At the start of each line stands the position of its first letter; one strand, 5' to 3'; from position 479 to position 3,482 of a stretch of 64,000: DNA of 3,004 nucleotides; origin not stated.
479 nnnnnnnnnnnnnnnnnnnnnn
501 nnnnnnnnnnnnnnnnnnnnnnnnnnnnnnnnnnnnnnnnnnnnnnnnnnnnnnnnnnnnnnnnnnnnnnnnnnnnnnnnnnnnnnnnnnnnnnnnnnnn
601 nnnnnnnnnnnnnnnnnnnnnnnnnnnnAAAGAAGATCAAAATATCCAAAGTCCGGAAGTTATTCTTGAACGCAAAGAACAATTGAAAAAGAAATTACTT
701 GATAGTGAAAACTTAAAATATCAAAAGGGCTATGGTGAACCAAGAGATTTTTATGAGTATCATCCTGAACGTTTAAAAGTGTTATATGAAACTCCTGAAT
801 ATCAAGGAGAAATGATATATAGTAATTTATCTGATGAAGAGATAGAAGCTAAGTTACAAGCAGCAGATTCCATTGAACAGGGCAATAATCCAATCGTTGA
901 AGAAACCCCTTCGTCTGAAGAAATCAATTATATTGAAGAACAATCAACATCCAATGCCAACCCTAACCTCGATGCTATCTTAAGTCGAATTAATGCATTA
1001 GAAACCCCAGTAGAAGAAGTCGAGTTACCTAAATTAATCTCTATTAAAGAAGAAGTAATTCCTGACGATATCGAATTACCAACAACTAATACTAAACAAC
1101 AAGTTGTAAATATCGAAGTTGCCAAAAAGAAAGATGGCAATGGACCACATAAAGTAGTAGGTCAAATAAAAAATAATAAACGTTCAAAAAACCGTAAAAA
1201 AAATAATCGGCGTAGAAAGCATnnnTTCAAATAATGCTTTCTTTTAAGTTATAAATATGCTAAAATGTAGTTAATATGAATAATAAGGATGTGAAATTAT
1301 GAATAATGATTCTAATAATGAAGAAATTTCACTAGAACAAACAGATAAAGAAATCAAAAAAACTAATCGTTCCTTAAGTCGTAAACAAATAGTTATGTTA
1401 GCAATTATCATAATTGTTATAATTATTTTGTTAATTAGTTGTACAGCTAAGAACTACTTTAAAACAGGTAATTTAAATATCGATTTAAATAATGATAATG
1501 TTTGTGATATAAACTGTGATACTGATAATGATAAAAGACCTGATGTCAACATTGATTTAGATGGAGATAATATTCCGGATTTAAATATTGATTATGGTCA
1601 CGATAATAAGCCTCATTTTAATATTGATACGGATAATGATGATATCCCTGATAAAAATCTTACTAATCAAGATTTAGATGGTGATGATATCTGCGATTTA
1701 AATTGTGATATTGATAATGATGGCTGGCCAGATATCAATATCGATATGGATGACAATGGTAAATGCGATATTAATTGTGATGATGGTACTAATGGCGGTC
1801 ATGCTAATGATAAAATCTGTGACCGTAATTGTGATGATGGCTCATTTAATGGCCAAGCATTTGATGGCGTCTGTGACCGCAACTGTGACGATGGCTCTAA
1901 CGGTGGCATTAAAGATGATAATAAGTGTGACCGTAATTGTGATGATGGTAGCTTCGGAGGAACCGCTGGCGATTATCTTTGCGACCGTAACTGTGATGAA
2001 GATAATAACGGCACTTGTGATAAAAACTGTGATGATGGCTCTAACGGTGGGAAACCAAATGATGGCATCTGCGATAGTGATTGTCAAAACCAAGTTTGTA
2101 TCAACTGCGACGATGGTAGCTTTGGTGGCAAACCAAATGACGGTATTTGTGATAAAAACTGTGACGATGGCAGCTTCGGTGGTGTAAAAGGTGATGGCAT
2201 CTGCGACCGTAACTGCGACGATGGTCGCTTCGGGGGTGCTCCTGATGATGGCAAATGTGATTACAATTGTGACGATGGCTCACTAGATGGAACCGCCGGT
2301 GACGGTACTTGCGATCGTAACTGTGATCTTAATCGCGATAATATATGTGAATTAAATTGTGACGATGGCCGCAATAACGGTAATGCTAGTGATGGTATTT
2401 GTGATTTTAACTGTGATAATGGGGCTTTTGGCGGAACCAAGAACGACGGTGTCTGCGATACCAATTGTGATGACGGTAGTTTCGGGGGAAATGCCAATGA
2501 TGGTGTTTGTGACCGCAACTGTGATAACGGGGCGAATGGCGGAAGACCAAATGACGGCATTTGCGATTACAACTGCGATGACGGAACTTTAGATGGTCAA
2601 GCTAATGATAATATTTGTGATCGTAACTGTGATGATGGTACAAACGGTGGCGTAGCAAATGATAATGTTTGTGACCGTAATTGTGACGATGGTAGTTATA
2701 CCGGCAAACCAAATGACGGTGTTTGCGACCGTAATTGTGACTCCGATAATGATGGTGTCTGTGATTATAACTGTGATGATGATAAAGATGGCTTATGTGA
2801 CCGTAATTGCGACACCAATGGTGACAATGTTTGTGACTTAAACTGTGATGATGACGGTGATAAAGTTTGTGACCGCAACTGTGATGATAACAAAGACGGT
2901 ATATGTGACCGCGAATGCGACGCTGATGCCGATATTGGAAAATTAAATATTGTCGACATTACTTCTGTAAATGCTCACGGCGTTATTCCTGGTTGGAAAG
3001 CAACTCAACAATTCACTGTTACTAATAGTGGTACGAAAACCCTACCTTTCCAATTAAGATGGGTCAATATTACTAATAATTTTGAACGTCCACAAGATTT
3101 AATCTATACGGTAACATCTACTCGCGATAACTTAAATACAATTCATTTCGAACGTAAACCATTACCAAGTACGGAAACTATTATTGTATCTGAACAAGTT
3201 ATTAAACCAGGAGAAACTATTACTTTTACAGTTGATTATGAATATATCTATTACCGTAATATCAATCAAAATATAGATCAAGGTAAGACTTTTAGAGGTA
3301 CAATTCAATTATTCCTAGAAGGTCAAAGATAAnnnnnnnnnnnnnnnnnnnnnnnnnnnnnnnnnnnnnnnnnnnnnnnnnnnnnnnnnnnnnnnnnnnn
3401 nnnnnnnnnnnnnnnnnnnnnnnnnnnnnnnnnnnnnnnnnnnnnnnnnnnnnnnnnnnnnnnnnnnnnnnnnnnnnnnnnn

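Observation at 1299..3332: SipW-adjacent 677-aa surface protein built from ~24 Asp/Cys-rich 20-aa calcium-binding-like repeats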

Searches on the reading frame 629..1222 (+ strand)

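Call 90: search_protein_families(library=pfam, proteins=[window:629-1222:+], max_evalue=1)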
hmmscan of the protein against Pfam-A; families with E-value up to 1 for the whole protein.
window:629-1222:+ (198 aa): 1 family
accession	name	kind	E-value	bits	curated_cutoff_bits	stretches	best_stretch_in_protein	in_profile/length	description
PF08312.17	cwf21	-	0.46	11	23.2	0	57-78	15-36/44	cwf21 domain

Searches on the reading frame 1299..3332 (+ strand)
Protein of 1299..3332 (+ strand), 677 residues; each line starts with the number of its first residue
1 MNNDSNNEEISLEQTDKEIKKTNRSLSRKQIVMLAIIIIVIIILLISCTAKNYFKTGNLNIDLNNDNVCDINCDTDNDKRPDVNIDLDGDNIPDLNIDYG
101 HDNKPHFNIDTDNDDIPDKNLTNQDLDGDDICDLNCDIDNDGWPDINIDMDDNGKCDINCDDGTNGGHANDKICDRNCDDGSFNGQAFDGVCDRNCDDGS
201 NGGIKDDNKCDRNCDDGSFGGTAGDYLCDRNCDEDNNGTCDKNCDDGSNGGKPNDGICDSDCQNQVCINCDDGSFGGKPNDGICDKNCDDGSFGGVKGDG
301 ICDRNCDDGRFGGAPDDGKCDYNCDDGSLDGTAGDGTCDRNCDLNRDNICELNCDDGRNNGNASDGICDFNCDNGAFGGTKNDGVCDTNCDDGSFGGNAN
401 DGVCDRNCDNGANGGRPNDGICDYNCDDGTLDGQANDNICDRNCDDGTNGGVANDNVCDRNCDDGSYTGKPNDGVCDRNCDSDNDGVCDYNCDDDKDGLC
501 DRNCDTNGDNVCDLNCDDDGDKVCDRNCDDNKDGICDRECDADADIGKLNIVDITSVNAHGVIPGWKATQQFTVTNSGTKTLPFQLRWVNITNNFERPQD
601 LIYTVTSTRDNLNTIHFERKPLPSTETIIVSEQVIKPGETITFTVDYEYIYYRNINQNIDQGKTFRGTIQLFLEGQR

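Call 3: search_protein_families(library=pfam, proteins=[window:1299-3332:+], max_evalue=1)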
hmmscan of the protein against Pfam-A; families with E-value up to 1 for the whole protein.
window:1299-3332:+ (677 aa): 4 families
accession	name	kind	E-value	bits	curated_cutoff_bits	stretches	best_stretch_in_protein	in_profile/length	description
PF05739.25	SNARE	-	0.011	16.2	26.8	1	11-46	16-51/53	SNARE domain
PF22544.2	HYDIN_VesB_CFA65-like_Ig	-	0.017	15.8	25.5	0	562-585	14-38/100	HYDIN/CFA65/VesB-like, Ig-like domain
PF12173.13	BacteriocIIc_cy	-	0.087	13.5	27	1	20-66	3-48/91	Bacteriocin class IIc cyclic gassericin A-like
PF09716.15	ETRAMP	-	0.83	10.1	29.1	1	6-49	24-71/81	Malarial early transcribed membrane protein (ETRAMP)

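Call 4: search_protein_families(library=ncbifam, proteins=[window:1299-3332:+], max_evalue=1)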
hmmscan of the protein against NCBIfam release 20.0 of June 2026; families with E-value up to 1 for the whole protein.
window:1299-3332:+ (677 aa): 4 families
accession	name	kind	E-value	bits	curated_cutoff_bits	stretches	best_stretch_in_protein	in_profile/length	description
NF033609.2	MSCRAMM_ClfA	exception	0.00013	19.8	1150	2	69-271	626-845/934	MSCRAMM family adhesin clumping factor ClfA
NF000535.3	MSCRAMM_SdrC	exception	0.0055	14.7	1700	2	368-545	704-877/963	MSCRAMM family adhesin SdrC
NF033845.1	MSCRAMM_ClfB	exception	0.0057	14.6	999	2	66-267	607-801/871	MSCRAMM family adhesin clumping factor ClfB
NF012181.0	MSCRAMM_SdrD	exception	0.11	9.8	2500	1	64-261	1129-1319/1379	MSCRAMM family adhesin SdrD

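Call 7: find_homologous_proteins(query=window:1299-3332:+, max_evalue=0.001)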
Query window:1299-3332:+ (677 aa): 387 proteins with E <= 0.001 among 8000 candidates; the best 120 are listed.
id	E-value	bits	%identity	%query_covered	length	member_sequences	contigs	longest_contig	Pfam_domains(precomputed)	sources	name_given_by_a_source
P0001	1.3e-76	277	35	95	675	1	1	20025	-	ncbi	-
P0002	1.3e-70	257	28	98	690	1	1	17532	-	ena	-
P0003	7.9e-69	251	35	55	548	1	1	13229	-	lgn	-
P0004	1.2e-67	247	29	97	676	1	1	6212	-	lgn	-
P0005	1.6e-66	243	30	91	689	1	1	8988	-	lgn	-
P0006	1.3e-65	240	43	44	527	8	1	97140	PF12733.14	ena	-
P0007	1.5e-65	240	27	99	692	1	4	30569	-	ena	-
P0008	8.1e-64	234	29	99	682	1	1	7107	-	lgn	-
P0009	9.1e-64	234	30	99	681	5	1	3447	-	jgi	-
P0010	3.7e-63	232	29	98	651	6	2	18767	-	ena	-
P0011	1.0e-62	231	27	97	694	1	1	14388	-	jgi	-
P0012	1.7e-62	230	29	93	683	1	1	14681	-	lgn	-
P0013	2.1e-62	230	31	93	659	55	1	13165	-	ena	-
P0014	2.8e-62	229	28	99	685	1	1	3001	-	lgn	-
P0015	7.9e-62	228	28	99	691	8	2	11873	-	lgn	-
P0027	2.0e-57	213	30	87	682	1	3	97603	-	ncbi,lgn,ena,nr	ncbi:MAG: hypothetical protein IJO63_04710 [Bacilli bacterium]|nr:hypothetical protein [Bacilli bact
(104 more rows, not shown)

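Call 8: search_solved_structures(query=window:1299-3332:+, max_evalue=1, show_alignments=2)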
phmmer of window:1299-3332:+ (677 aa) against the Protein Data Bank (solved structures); distinct sequences matched with E-value up to 1: 0.

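Call 11: find_encoding_contigs(protein=P0001, flank=6000, max_places=2)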
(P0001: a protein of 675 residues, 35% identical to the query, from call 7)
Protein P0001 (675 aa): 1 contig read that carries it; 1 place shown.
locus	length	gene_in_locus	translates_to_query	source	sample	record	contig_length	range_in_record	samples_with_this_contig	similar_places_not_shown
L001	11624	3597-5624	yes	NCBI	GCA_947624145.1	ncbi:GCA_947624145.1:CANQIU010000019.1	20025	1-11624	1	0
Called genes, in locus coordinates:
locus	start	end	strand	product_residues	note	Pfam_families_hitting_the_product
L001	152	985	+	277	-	-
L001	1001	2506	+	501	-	-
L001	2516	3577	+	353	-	PF09823:DUF2357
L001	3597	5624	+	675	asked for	-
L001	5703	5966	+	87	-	-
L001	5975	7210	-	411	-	PF13173:AAA_14, PF13635:DUF4143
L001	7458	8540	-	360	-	PF01098:FTSW_RODA_SPOVE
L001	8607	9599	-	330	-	PF10555:MraY_sig1 (weak), PF00953:Glycos_transf_4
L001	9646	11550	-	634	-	PF03717:PBP_dimer, PF00905:Transpeptidase, PF03793:PASTA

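Call 12: find_encoding_contigs(protein=P0027, flank=6000, max_places=2)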
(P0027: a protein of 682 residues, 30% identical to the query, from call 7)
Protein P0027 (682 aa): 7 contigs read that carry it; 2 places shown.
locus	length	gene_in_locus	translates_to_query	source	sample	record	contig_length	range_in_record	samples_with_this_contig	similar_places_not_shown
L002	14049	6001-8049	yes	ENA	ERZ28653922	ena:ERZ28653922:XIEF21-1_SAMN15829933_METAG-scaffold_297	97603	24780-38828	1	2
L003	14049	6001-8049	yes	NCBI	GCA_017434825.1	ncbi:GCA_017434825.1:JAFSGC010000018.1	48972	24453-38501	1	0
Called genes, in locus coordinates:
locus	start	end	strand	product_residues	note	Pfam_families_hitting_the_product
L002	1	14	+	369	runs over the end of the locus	PF14286:DHHW, PF16822:ALGX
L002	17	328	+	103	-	-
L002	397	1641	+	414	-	PF16403:Bact_surface_Ig-like, PF13472:Lipase_GDSL_2 (weak)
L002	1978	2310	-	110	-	PF01648:ACPS, PF17837:4PPT_N (faint)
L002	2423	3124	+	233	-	PF00005:ABC_tran, PF13304:AAA_21 (faint)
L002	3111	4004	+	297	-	PF18075:FtsX_ECD, PF02687:FtsX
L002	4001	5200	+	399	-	PF24568:CC_PcsB (weak), PF01551:Peptidase_M23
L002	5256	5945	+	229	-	-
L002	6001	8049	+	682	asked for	-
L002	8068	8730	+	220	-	-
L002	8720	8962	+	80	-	-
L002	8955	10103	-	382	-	PF00375:SDF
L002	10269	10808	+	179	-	PF02915:Rubrerythrin, PF21349:RUBY_RBDX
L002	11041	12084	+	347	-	PF02912:Phe_tRNA-synt_N, PF01409:tRNA-synt_2d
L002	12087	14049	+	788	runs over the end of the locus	PF01588:tRNA_bind, PF03483:B3_4, PF03484:B5, PF17759:tRNA_synthFbeta, PF03147:FDX-ACB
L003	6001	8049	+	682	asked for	-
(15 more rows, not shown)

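Call 13: find_encoding_contigs(protein=P0006, flank=6000, max_places=2)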
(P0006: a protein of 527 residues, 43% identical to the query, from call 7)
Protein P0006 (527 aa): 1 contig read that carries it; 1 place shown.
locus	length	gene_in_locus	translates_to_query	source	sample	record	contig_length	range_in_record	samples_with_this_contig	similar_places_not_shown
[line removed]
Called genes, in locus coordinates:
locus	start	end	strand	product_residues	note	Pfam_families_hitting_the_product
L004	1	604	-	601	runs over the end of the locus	PF00009:GTP_EFTU, PF01926:MMR_HSR1 (weak), PF22042:EF-G_D2 (weak), PF03144:GTP_EFTU_D2, PF00679:EFG_C, PF21018:BipA_C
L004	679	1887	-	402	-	-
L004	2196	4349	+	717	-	PF09371:Tex_N, PF22706:Tex_central_region, PF16921:Tex_YqgF, PF14639:YqgF (weak), PF12836:HHH_3, PF17674:HHH_9, PF00575:S1, PF23459:S1_RRP5, +1 more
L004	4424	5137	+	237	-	-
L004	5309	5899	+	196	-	-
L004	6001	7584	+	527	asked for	PF12733:Cadherin-like (weak)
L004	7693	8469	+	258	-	-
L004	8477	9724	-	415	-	PF02388:FemAB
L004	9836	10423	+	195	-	PF03729:DUF308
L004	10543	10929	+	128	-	PF27746:Small_heat_shock_put (weak), PF00011:HSP20, PF17886:ArsA_HSP20 (faint)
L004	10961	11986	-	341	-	PF00535:Glycos_transf_2, PF10111:Glyco_tranf_2_2, PF13641:Glyco_tranf_2_3 (weak)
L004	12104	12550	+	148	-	PF14470:bPH_3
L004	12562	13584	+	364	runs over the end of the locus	-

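Call 14: search_protein_families(library=ncbifam, proteins=[L002:5256-5945:+, L004:5309-5899:+, L004:4424-5137:+, L001:2516-3577:+, L001:1001-2506:+, L002:8068-8730:+, L004:7693-8469:+, L001:5703-5966:+], max_evalue=0.1)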
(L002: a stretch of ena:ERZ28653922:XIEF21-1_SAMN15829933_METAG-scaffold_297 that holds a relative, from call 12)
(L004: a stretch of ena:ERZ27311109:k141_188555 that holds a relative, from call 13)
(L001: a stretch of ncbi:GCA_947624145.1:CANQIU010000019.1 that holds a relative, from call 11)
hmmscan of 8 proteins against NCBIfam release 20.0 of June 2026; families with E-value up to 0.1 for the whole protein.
L002:5256-5945:+ (229 aa): 0 families

L004:5309-5899:+ (196 aa): 1 family
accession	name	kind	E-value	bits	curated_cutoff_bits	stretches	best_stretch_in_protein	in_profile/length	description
TIGR04088.1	cognate_SipW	domain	0.014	15.6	19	1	10-35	1-26/34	SipW-dependent-type signal peptide-containing protein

L004:4424-5137:+ (237 aa): 1 family
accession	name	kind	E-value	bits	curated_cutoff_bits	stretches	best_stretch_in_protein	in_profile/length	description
TIGR04088.1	cognate_SipW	domain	0.022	14.9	19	1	11-42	1-31/34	SipW-dependent-type signal peptide-containing protein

L001:2516-3577:+ (353 aa): 0 families

L001:1001-2506:+ (501 aa): 6 families
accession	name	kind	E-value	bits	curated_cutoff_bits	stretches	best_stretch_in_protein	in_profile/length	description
TIGR00041.1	DTMP_kinase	equivalog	0.0044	16.7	83.25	1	203-232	3-32/196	dTMP kinase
NF038214.1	IS21_help_AAA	equivalog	0.0062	16.3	200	0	202-226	88-112/232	IS21-like element helper ATPase IstB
NF005255.0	PRK06762.2-2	equivalog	0.015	15.3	140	0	204-236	3-35/163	hypothetical protein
TIGR04402.2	mob_CxxC_CxxC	subfamily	0.038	14.2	70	0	55-145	59-145/180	mobilome CxxCx(11)CxxC protein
TIGR02209.1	ftsL_broad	equivalog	0.044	13.7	42.45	1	64-118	4-58/85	cell division protein FtsL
NF005258.0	PRK06762.3-3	equivalog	0.05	13.5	344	0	205-293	3-102/164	hypothetical protein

L002:8068-8730:+ (220 aa): 4 families
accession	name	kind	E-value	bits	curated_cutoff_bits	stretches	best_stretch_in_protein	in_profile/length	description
TIGR02228.1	sigpep_I_arch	equivalog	1.7e-28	99.5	51.85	1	28-183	6-155/158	signal peptidase I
NF046067.1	SigPepSipWBacil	equivalog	3.3e-21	75.7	190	1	24-202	7-178/189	signal peptidase I SipW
TIGR02227.1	sigpep_I_bact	equivalog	4.5e-06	26.6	47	1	55-102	19-67/162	signal peptidase I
NF005260.0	PRK06763.1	subfamily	0.009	15.5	226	1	76-120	64-106/213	F0F1 ATP synthase subunit alpha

L004:7693-8469:+ (258 aa): 4 families
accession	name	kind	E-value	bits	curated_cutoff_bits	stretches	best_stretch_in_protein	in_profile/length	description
TIGR02228.1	sigpep_I_arch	equivalog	1.1e-25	90.3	51.85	1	26-183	6-155/158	signal peptidase I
NF046067.1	SigPepSipWBacil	equivalog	1.2e-22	80.4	190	1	18-206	3-185/189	signal peptidase I SipW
TIGR02227.1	sigpep_I_bact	equivalog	0.00027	20.8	47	1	55-113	20-77/162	signal peptidase I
NF045846.1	MSC0882_dom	subfamily_domain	0.0027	16.9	60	1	163-206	46-89/244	MSC_0882 family membrane protein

L001:5703-5966:+ (87 aa): 3 families
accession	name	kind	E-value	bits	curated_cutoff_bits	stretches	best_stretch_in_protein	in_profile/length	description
TIGR00983.1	3a0801s02tim23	subfamily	0.01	15.4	181.7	1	52-85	29-62/149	mitochondrial import inner membrane translocase subunit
NF033773.1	tellur_TrgA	subfamily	0.044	13.9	40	1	6-69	9-72/145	TrgA family protein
NF045951.1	MAG0110_fam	subfamily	0.058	12.6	98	1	3-78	26-101/237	MAG0110 family membrane protein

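Call 28: search_protein_families(library=pfam, proteins=[L004:5309-5899:+, L004:4424-5137:+, L002:5256-5945:+], max_evalue=10)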
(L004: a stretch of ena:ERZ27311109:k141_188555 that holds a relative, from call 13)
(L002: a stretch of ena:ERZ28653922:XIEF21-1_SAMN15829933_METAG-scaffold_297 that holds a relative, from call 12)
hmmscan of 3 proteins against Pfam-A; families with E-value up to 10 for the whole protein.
L004:5309-5899:+ (196 aa): 3 families
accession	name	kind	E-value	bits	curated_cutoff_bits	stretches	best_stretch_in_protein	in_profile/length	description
PF08522.16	BT_3987-like_N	-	0.0038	18.3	25.9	1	53-153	9-101/120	BT_3987-like, N-terminal domain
PF13721.11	SecD-TM1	-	0.011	16.6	30.5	1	128-169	58-99/103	SecD export protein N-terminal TM region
PF15886.11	CBM39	-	0.1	12.8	25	1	86-179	24-91/107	Carbohydrate binding domain (family 32)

L004:4424-5137:+ (237 aa): 0 families

L002:5256-5945:+ (229 aa): 1 family
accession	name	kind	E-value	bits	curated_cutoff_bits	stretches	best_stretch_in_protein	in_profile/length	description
PF13956.11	Ibs_toxin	-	0.39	11.2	27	1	1-13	1-13/19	Toxin Ibs, type I toxin-antitoxin system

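Call 88: list_cluster_members(proteins=[window:1299-3329:+, P0121, P0241])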
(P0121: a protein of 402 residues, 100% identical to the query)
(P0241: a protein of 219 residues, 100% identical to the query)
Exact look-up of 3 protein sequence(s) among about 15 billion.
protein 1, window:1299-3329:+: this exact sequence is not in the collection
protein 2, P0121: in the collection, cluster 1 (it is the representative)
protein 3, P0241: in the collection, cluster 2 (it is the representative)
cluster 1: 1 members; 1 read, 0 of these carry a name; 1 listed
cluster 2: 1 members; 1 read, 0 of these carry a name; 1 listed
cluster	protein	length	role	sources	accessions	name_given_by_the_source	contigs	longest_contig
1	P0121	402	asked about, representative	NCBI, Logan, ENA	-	-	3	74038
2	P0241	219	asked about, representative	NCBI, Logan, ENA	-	-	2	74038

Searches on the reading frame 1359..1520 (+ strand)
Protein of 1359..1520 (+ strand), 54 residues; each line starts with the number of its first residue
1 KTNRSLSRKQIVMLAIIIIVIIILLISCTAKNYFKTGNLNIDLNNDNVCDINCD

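Call 85: search_protein_families(library=ncbifam, alignment_id=A5, max_evalue=1)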
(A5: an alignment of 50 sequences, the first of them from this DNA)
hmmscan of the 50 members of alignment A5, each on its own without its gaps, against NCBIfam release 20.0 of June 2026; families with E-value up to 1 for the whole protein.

A. member 1, seq(54 aa): 1 family
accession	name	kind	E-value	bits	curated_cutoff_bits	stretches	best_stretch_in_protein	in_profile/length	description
NF047981.1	RC1041_fam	subfamily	0.086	12.6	90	1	7-30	17-37/57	RC1041 family protein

B. families by the number of members that match (of 50 scanned): 67 families (the first 25 are shown)
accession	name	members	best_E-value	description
NF045999.1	MAG1140_fam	9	0.00027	MAG1140 family protein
NF042931.1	SAG1386_EF1546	7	0.0082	SAG1386/EF1546 family surface-associated protein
NF047981.1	RC1041_fam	6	8.4e-05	RC1041 family protein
NF004285.1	PRK05696.1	6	0.00029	flagellar basal body-associated protein FliL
NF010008.0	PRK13481.1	6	0.0043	glycosyltransferase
NF006283.1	PRK08455.1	5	0.0043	flagellar basal body-associated protein FliL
NF005435.1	PRK07021.1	5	0.029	flagellar basal body-associated protein FliL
NF045849.1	ICE_MMCAP2_0565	4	0.00073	Mbov_0395 family pilin-like conjugal transfer protein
NF047991.1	RP671aFamTckup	4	0.0017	RP671a family tick cell line-upregulated protein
TIGR03927.1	T7SS_EssA_Firm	4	0.0099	type VII secretion protein EssA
NF045846.1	MSC0882_dom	3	0.0041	MSC_0882 family membrane protein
NF046000.1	MAG1210_fam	3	0.084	MAG1210 family protein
NF046001.1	SecDF_plasm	2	0.00025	protein translocase subunit SecDF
NF045993.1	MAG0130_MAG3770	2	0.002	MAG0130/MAG3770 family membrane protein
NF046005.2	near_gluc_PtsG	2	0.0021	MPN207a family PTS transporter accessory protein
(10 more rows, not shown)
